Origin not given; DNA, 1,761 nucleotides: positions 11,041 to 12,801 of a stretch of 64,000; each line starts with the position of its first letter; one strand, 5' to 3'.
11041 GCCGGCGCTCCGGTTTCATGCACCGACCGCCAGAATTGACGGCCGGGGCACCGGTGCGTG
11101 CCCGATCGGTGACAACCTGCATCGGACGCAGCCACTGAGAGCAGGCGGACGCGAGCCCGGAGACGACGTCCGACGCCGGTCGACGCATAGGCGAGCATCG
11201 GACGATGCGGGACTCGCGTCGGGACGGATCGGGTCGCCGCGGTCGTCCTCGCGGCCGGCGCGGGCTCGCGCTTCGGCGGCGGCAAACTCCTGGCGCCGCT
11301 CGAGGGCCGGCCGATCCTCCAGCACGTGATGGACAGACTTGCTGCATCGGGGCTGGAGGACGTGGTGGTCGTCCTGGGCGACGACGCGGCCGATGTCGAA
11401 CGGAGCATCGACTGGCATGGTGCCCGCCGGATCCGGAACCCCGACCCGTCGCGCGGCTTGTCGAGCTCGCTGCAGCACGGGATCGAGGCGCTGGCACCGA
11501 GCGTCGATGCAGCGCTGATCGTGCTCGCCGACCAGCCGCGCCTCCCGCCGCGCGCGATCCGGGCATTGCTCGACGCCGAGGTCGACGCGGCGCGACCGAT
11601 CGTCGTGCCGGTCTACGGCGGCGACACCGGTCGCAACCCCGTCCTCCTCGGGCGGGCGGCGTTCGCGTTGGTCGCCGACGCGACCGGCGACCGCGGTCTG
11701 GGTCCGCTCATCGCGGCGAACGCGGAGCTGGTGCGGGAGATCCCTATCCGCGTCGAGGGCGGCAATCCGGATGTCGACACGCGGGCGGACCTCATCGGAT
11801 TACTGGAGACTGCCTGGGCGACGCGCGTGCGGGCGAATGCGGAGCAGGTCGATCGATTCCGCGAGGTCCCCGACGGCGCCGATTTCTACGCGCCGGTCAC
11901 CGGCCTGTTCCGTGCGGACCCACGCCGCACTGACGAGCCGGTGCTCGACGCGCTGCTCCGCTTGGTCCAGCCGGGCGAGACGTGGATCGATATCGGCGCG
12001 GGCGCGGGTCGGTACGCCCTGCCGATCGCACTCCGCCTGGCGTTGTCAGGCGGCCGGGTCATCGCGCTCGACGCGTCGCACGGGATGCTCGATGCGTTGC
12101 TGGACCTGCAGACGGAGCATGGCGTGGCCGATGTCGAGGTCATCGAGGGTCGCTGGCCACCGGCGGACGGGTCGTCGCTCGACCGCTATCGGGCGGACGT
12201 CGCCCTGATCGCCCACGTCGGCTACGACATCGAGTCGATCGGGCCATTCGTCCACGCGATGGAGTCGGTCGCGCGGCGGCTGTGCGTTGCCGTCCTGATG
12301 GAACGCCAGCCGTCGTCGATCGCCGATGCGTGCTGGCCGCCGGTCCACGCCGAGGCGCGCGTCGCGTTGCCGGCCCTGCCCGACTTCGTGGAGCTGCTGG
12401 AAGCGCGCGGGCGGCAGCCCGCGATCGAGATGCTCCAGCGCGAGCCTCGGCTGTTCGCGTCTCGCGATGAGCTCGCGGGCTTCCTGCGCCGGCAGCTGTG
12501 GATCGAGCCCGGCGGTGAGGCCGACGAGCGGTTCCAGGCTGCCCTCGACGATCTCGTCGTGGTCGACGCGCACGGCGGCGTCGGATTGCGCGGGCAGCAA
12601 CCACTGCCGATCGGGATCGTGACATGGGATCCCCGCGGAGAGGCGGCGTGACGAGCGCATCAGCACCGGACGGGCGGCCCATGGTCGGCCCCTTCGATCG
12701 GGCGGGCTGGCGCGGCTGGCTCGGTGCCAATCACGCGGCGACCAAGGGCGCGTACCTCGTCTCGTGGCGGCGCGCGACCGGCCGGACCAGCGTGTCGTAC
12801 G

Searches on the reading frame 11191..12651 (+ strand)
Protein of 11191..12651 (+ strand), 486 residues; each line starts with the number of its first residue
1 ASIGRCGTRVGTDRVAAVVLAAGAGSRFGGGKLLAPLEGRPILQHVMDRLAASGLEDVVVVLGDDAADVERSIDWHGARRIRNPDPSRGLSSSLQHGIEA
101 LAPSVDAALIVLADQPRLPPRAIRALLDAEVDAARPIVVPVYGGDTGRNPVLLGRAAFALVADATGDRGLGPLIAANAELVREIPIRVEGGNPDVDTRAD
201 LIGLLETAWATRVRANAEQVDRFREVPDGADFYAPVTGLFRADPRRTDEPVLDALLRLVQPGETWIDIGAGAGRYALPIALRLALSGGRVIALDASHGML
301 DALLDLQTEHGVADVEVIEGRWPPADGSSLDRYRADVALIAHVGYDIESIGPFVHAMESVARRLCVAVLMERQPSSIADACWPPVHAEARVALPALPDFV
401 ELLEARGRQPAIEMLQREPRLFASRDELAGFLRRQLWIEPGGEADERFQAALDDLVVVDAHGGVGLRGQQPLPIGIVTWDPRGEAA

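Call 85: search_protein_families(library=pfam, proteins=[window:11191-12651:+], max_evalue=0.00001)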
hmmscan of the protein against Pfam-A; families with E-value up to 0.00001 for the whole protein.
window:11191-12651:+ (486 aa): 2 families
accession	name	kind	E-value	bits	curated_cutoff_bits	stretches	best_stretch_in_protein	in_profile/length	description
PF12804.13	NTP_transf_3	-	2.1e-34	119.4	27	1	17-177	1-157/160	MobA-like NTP transferase domain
PF01128.25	IspD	-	4.6e-07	30.3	27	1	15-140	1-129/221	2-C-methyl-D-erythritol 4-phosphate cytidylyltransferase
